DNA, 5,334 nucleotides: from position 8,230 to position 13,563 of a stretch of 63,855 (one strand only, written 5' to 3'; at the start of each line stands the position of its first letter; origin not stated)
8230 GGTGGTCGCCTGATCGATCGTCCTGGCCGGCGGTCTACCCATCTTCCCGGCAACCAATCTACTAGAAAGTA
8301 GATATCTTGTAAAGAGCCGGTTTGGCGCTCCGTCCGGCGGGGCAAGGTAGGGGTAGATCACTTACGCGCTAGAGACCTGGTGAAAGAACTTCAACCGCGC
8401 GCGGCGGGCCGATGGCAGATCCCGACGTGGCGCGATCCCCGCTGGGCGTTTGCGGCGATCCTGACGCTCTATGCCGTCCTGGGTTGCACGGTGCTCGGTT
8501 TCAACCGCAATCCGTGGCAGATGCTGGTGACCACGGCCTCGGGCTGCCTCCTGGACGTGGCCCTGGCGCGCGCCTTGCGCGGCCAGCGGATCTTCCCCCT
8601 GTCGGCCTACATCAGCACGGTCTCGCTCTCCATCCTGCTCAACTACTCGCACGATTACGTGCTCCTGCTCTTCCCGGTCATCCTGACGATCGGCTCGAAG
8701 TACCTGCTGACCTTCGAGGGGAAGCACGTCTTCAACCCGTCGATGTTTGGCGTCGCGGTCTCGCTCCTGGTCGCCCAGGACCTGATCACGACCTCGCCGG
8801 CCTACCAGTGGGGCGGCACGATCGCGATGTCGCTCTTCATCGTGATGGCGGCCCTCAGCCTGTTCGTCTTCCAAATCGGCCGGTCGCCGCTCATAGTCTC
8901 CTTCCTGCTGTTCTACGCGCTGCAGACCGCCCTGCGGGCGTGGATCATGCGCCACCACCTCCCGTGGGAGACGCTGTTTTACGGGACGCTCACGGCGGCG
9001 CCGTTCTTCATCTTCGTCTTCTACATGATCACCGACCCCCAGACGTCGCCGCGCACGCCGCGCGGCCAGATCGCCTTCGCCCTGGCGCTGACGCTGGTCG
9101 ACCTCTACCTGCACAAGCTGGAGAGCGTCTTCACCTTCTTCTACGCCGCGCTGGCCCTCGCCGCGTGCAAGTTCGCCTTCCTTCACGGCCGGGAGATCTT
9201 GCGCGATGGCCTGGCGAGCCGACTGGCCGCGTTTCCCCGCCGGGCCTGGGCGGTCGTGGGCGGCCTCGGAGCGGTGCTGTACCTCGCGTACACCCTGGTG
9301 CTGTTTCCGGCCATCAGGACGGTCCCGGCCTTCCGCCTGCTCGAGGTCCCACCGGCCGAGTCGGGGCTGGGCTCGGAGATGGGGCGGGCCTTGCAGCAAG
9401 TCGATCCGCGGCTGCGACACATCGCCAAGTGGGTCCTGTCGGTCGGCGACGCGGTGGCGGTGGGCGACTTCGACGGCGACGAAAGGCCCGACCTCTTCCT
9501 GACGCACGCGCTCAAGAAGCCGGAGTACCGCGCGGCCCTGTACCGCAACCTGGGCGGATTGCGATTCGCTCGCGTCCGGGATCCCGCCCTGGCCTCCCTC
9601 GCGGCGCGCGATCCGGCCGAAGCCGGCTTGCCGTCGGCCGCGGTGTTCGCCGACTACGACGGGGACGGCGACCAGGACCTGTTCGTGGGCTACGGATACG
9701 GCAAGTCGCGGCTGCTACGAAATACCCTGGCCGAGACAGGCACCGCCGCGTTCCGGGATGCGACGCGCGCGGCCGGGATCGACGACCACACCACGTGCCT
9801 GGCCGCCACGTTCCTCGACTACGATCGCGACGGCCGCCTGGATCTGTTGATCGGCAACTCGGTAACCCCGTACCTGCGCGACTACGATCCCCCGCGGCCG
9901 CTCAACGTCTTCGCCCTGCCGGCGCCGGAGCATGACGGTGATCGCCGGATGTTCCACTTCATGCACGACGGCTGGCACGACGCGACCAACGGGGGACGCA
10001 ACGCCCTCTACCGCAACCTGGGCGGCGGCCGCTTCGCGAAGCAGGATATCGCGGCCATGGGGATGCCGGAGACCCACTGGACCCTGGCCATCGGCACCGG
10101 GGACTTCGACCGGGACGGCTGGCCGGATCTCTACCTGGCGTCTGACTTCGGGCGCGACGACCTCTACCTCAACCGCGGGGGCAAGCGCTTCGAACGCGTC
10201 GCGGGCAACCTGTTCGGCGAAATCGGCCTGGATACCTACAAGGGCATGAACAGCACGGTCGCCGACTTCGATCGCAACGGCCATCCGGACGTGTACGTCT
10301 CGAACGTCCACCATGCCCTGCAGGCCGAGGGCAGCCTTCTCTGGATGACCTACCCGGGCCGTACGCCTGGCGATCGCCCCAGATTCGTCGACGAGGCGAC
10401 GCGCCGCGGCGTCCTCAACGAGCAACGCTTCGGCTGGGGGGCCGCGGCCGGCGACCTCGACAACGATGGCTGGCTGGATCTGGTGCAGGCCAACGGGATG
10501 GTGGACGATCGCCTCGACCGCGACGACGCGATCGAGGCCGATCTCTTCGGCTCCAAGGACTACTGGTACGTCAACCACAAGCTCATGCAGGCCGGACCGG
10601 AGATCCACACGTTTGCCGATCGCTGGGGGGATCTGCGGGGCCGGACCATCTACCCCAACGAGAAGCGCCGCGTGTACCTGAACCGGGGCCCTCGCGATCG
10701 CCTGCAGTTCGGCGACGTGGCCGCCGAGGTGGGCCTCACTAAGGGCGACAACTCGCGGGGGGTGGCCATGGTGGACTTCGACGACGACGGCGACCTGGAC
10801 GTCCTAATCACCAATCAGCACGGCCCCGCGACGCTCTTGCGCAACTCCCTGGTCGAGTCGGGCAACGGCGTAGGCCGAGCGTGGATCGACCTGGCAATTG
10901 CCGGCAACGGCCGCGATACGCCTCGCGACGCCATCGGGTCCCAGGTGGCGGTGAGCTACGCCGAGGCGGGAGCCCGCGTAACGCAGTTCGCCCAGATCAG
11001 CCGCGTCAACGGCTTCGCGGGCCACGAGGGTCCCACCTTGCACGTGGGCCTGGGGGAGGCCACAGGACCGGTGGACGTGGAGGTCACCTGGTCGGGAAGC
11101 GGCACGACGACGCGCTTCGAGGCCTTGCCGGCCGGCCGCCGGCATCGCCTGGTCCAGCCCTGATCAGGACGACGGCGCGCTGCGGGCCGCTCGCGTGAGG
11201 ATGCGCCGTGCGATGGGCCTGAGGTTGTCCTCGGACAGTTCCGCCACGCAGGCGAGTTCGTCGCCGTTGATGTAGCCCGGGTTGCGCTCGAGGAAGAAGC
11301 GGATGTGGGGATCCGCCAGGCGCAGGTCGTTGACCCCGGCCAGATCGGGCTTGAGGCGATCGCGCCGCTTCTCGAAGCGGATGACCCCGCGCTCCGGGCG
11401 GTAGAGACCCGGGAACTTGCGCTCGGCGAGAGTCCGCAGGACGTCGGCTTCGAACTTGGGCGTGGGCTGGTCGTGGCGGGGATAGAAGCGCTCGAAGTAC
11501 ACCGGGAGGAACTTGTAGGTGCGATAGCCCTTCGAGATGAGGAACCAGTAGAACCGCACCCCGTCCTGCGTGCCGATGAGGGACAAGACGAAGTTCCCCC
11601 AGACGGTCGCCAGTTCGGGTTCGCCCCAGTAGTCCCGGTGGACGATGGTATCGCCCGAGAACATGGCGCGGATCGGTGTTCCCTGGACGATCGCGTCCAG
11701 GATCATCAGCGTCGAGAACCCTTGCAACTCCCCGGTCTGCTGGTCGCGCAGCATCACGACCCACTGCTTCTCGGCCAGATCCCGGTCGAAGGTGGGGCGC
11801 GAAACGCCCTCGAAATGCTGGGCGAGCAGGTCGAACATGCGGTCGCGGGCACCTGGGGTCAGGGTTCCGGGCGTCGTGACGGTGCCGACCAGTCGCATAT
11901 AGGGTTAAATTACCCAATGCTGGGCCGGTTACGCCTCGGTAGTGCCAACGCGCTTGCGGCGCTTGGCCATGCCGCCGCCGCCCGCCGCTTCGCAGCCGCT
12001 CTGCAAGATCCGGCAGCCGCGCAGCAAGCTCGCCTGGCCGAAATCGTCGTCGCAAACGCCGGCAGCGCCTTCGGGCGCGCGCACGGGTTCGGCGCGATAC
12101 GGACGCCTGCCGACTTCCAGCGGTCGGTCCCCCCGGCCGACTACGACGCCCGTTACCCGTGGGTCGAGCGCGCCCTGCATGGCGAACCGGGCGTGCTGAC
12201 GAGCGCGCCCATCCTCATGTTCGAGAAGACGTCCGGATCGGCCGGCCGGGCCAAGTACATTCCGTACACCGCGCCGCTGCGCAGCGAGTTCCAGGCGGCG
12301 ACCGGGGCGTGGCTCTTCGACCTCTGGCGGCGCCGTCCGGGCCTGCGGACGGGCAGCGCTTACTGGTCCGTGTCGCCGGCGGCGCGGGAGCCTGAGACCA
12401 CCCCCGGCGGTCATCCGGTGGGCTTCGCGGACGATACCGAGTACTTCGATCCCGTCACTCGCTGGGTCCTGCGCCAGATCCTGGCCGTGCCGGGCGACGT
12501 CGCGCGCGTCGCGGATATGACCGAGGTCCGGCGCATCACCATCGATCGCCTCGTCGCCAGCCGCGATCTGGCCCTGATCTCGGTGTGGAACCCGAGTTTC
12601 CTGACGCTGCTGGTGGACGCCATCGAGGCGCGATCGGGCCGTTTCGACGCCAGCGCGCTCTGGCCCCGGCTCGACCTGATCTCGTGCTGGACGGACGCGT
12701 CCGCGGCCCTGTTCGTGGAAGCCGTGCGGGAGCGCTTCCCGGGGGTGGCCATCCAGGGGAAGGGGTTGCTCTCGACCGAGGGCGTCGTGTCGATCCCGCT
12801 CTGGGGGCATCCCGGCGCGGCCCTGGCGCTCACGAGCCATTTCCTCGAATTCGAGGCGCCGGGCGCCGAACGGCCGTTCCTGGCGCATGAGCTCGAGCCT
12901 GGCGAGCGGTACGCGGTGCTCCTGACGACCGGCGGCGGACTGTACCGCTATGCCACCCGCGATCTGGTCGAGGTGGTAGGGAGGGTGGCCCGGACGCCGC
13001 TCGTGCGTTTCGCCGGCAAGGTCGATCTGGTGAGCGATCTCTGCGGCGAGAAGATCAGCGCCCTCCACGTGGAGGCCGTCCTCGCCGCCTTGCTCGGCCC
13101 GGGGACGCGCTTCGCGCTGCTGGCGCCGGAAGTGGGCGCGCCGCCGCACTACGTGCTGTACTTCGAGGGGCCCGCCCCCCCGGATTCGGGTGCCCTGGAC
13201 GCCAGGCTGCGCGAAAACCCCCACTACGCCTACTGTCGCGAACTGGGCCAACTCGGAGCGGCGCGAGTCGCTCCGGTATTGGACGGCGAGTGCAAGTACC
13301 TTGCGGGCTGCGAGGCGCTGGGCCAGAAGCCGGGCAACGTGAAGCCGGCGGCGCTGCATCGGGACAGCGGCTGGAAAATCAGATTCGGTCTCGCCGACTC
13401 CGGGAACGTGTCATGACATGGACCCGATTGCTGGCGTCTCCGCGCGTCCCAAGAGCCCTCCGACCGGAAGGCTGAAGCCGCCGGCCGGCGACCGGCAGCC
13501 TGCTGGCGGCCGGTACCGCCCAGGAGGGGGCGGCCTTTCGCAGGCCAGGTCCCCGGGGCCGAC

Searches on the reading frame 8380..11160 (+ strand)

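Call 66: search_protein_families(library=pfam, proteins=[window:8380-11160:+], max_evalue=0.001)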
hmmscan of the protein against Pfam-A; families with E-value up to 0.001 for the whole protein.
window:8380-11160:+ (927 aa): 4 families
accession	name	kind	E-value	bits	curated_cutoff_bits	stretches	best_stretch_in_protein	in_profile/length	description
PF13517.12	FG-GAP_3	-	1.6e-40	137.9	26.9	5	575-640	1-61/61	FG-GAP-like repeat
PF01839.29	FG-GAP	-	3e-22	78.5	22.1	1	419-442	3-26/37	FG-GAP repeat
PF07593.17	UnbV_ASPIC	-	6.2e-13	48.9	23.4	1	851-922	1-67/68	ASPIC and UnbV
PF03116.20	NQR2_RnfD_RnfE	-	1.1e-08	35.3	27.7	1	150-239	174-257/296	NQR2, RnfD, RnfE family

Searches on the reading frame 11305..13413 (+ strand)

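Call 13: search_protein_families(library=pfam, proteins=[window:11305-13413:+], max_evalue=0.01)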
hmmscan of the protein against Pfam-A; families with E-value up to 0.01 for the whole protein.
window:11305-13413:+ (703 aa): 3 families
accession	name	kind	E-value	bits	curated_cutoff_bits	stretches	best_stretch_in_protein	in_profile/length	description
PF03321.19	GH3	-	6.4e-34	118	23.6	1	227-441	3-216/304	GH3 family N-terminal domain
PF23571.1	GH3_M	-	2.3e-12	47.3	23.6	1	508-572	4-75/75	GH3 family central domain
PF23572.1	GH3_C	-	0.00042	21.4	23.6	1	602-662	21-91/119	GH3 family C-terminal domain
